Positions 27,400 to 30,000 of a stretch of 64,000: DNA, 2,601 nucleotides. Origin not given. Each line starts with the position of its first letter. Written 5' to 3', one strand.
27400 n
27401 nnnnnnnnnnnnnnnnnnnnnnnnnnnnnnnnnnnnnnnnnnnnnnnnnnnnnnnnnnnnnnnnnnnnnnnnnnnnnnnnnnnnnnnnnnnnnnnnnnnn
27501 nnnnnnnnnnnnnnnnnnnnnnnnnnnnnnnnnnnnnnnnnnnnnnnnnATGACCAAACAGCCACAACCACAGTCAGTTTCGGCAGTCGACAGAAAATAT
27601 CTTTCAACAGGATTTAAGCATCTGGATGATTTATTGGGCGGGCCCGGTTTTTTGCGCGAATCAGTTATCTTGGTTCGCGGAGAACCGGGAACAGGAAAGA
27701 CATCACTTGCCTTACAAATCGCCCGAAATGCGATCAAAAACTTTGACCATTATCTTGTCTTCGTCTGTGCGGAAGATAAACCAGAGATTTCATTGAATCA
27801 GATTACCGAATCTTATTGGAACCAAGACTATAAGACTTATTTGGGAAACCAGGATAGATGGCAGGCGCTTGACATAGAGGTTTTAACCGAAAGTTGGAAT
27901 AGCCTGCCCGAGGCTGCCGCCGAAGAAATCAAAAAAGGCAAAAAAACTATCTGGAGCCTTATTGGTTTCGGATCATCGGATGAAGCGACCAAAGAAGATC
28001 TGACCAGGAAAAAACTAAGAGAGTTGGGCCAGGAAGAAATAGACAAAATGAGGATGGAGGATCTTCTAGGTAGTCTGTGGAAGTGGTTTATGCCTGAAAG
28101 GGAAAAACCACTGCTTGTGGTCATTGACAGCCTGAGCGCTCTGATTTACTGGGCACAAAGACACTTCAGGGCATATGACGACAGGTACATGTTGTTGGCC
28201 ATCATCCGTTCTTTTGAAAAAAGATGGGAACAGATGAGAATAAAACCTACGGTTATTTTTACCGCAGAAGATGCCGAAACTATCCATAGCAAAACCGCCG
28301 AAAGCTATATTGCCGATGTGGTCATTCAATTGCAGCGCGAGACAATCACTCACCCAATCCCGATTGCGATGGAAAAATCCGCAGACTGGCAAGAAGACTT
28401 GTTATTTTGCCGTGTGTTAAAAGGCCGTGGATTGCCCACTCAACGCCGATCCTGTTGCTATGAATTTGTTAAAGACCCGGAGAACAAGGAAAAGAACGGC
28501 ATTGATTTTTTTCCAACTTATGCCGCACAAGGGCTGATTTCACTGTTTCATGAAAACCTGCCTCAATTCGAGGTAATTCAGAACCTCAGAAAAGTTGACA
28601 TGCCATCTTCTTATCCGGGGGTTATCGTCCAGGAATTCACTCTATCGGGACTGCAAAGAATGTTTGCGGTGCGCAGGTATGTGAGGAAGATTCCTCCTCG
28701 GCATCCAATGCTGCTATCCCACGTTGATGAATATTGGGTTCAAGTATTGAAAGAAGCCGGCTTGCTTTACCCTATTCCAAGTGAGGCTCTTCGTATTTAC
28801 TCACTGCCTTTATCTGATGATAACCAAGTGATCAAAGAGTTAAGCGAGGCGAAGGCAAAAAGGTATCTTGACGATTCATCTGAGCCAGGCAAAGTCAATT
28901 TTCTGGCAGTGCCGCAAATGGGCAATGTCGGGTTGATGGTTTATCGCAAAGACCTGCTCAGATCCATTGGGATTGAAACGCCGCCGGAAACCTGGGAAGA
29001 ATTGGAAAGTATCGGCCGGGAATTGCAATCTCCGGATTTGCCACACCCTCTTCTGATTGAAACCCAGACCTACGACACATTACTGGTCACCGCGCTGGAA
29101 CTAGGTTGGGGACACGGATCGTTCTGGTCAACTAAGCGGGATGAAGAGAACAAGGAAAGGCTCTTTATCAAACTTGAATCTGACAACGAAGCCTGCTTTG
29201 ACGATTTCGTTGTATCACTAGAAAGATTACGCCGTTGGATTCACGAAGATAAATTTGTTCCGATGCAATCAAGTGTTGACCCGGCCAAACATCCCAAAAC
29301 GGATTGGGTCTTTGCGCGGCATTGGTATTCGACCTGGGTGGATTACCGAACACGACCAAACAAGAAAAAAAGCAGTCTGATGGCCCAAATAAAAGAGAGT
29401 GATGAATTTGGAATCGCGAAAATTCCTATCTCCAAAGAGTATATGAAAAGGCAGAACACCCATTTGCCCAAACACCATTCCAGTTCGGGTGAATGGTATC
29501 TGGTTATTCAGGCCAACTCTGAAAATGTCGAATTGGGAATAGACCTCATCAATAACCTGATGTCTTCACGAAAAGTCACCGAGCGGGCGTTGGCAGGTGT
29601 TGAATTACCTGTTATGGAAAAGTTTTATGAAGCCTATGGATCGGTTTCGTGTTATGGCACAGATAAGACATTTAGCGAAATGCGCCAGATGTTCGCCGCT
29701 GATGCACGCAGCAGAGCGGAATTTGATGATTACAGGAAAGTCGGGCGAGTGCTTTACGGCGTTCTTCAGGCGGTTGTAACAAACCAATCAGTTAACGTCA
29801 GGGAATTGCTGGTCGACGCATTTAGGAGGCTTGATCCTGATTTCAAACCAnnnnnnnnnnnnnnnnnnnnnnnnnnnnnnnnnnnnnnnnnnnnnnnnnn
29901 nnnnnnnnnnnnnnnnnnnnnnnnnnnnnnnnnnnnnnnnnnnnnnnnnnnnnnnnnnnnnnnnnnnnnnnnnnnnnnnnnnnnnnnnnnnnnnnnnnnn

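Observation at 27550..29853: KaiC/RecA-like ATPase fused to a cytoplasmic solute-binding-protein-like domain, in an AT-rich gene of foreign codon usage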

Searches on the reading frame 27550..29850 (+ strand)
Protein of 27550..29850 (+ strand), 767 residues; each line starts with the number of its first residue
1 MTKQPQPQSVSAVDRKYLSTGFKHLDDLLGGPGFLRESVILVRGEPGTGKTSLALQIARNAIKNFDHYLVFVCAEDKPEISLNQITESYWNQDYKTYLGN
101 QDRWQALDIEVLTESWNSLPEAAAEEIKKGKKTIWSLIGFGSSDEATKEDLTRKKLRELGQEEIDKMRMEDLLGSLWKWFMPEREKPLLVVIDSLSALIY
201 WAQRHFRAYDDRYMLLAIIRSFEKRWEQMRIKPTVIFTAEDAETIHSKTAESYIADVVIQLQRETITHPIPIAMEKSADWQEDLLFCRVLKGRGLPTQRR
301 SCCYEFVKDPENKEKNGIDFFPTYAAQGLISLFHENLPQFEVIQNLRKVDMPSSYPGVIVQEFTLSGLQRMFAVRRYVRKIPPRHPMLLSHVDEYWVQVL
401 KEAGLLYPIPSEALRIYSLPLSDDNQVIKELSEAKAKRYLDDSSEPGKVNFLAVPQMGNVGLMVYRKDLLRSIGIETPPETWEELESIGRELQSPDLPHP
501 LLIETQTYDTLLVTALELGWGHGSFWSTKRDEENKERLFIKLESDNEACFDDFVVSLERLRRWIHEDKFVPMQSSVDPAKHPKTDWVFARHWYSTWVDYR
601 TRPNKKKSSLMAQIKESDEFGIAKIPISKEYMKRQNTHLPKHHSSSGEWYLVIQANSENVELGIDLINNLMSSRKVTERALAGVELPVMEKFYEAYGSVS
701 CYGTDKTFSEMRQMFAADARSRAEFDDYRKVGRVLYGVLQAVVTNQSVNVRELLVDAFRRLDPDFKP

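Call 3: search_protein_families(library=pfam, proteins=[window:27550-29850:+], max_evalue=1)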
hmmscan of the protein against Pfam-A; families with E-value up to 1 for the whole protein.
window:27550-29850:+ (767 aa): 29 families (the best 25 are shown)
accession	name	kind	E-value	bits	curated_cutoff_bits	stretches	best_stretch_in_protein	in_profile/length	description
PF06745.19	ATPase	-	1.2e-15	58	26.6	2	19-91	2-73/231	KaiC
PF01547.30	SBP_bac_1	-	1.2e-08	35.7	26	1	393-529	57-179/307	Bacterial extracellular solute-binding protein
PF03796.21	DnaB_C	-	9.7e-07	28.9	27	1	18-76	2-58/255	DnaB-like helicase C terminal domain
PF13191.12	AAA_16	-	1.7e-06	29.1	32.6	1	24-202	11-144/167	AAA ATPase domain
PF13481.12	AAA_25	-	0.00053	20.1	27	1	21-59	18-55/195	AAA domain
PF20720.3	nSTAND3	-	0.00057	20.1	27.2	1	37-72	17-50/155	Novel STAND NTPase 3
PF24883.2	NPHP3_N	-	0.0018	18.9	24.8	1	38-94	23-80/164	Nephrocystin 3, N-terminal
PF09848.15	SLFN-g3_helicase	-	0.0023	17.7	24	1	38-61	2-25/354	Schlafen group 3, DNA/RNA helicase domain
PF13238.12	AAA_18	-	0.0042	18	29.4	1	40-89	1-49/128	AAA domain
PF00004.35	AAA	-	0.0094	16.8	21.2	1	40-61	1-22/131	ATPase family associated with various cellular activities (AAA)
PF05729.18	NACHT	-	0.016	15.5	26.7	1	39-74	2-43/167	NACHT domain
PF13401.12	AAA_22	-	0.017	15.9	27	1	37-73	5-41/130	AAA domain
PF00931.28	NB-ARC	-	0.035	13.8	23.5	1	39-92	20-56/248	NB-ARC domain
PF06068.19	TIP49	-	0.041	13.5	23.8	1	39-62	52-75/347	TIP49 P-loop domain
PF04851.21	ResIII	-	0.052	13.9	22.5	1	40-75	26-63/164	Type III restriction enzyme, res subunit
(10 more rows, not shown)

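Call 4: search_protein_families(library=padloc, proteins=[window:27550-29850:+], max_evalue=1)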
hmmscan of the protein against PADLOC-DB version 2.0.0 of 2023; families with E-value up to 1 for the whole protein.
window:27550-29850:+ (767 aa): 8 families
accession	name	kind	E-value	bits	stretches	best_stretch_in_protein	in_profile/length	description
PDLC04140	mad8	-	1.7e-05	22.5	1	37-198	27-203/314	mads_8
PDLC02372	Nhi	-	2.6e-05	21.1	1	37-92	199-251/470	-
PDLC02350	AbiO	-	3.1e-05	20.9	1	37-79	192-234/468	AbiO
PDLC00915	TRIP13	-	0.00098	16.6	1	39-66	65-92/302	TRIP13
PDLC02195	IetA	-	0.005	14.2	1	33-60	133-160/395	-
PDLC05079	PDC-S73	-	0.007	13.2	1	37-63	191-217/752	-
PDLC04232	IetA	-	0.0097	13.3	1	36-60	115-139/330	-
PDLC02196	IetA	-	0.015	12.8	1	36-60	121-145/374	-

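Call 5: search_protein_families(library=ncbifam, proteins=[window:27550-29850:+], max_evalue=1)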
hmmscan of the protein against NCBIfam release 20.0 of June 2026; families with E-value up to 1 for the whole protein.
window:27550-29850:+ (767 aa): 30 families (the best 25 are shown)
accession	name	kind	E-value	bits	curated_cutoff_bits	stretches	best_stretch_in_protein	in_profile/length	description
NF006799.0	PRK09302.1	equivalog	1.7e-17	63.2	408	2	13-84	250-320/515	circadian clock protein KaiC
TIGR03881.1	KaiC_arch_4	hypoth_equivalog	3.1e-08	33.6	247.8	1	18-262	3-189/231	KaiC domain-containing protein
TIGR02655.1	circ_KaiC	equivalog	7.8e-08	31.4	546.25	1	18-85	245-311/484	circadian clock protein KaiC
TIGR03600.1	phage_DnaB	exception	2.6e-07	30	498.65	1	17-73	176-231/421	phage replicative helicase, DnaB family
TIGR03880.1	KaiC_arch_3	hypoth_equivalog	2.7e-07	30.4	249.45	1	21-120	1-96/224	KaiC domain-containing protein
TIGR00416.1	sms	equivalog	8.6e-07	28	403.05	1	10-76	68-132/454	DNA repair protein RadA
TIGR00665.1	DnaB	equivalog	1.8e-06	27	385.25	1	18-71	178-229/435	replicative DNA helicase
NF006861.0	PRK09361.1-1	equivalog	1.4e-05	24.8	278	1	16-89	3-74/235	DNA repair and recombination protein RadB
NF006606.0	PRK09165.1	equivalog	4e-05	22.4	540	1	18-66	200-246/497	replicative DNA helicase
NF052589.1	ArlH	equivalog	9.6e-05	22.2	215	1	25-64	9-47/229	archaellum protein ArlH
NF005852.0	PRK07773.1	equivalog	0.0001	20.8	780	1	18-65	200-245/886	replicative DNA helicase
NF004384.0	PRK05748.1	equivalog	0.00011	20.9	525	1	18-68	186-234/452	replicative DNA helicase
NF004723.0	PRK06067.1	subfamily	0.00019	21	194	1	14-76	12-72/243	flagellar accessory protein FlaH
TIGR03877.1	thermo_KaiC_1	hypoth_equivalog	0.0004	19.9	307.25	1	18-92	4-76/238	KaiC domain-containing protein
NF040583.1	dnaB_SPI-7_type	exception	0.00063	18.9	655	1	19-79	178-236/434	SPI-7-type island replicative DNA helicase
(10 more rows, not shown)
